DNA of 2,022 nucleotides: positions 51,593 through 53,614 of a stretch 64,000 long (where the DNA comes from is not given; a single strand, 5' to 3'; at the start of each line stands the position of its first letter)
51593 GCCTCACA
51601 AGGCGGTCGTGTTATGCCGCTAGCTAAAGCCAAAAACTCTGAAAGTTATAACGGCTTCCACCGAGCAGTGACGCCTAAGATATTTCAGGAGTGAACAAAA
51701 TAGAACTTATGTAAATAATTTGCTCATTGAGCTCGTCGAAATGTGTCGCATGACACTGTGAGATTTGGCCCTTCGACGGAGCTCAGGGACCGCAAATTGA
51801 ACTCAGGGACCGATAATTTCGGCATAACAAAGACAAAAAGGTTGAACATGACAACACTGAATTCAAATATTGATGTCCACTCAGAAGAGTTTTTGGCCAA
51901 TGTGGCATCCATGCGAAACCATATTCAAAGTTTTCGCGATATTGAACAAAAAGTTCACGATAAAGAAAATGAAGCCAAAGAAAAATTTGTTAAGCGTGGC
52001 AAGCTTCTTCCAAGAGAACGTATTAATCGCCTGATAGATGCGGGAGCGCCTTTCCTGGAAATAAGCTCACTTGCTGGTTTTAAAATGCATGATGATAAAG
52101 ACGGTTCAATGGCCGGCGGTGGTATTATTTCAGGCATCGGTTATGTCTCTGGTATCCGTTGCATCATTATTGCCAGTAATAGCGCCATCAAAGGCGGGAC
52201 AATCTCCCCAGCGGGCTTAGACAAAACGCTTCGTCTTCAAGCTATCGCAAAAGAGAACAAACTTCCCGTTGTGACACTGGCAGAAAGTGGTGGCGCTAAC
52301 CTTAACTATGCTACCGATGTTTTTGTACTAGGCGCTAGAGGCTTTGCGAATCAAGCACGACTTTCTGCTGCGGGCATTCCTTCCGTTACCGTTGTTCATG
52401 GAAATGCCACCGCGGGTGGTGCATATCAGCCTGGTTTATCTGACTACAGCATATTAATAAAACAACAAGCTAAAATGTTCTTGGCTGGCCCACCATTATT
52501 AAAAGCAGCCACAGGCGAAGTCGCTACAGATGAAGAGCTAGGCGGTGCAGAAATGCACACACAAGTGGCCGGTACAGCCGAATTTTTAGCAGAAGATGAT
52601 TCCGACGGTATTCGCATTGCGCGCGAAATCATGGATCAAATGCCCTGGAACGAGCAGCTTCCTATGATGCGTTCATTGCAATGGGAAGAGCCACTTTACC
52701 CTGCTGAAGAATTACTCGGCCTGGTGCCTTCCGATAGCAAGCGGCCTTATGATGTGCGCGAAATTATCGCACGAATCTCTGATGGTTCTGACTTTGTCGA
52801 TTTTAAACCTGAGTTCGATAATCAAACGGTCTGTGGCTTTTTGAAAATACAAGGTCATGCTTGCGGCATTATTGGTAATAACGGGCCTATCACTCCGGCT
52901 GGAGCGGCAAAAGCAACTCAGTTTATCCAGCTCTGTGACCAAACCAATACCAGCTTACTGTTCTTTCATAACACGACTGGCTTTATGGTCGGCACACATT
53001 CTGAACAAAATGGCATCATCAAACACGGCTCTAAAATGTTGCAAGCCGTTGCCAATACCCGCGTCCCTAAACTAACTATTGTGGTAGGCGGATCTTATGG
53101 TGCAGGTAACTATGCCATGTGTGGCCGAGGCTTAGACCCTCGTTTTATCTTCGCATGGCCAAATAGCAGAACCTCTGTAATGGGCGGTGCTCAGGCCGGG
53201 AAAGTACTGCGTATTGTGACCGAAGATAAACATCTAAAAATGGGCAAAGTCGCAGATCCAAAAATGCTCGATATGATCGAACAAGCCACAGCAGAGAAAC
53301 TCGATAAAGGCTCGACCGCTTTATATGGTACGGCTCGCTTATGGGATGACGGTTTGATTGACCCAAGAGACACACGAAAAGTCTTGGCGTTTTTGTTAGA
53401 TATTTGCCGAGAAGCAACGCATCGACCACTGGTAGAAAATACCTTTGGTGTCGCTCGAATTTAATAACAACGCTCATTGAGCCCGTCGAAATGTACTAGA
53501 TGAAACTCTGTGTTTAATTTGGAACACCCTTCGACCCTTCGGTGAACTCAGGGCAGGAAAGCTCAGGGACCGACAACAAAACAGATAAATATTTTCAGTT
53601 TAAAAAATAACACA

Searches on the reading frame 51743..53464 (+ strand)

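Call 78: search_protein_families(library=pfam, proteins=[window:51743-53464:+], max_evalue=0.00001)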
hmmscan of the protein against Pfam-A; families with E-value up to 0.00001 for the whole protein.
window:51743-53464:+ (573 aa): 2 families
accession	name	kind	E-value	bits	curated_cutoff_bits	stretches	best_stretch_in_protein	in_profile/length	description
PF01039.27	Carboxyl_trans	-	1.7e-120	403.4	22.3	1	84-552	4-475/493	Carboxyl transferase domain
PF03255.19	ACCA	-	1.4e-13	51.1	23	0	127-239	93-213/310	Acetyl co-enzyme A carboxylase carboxyltransferase-like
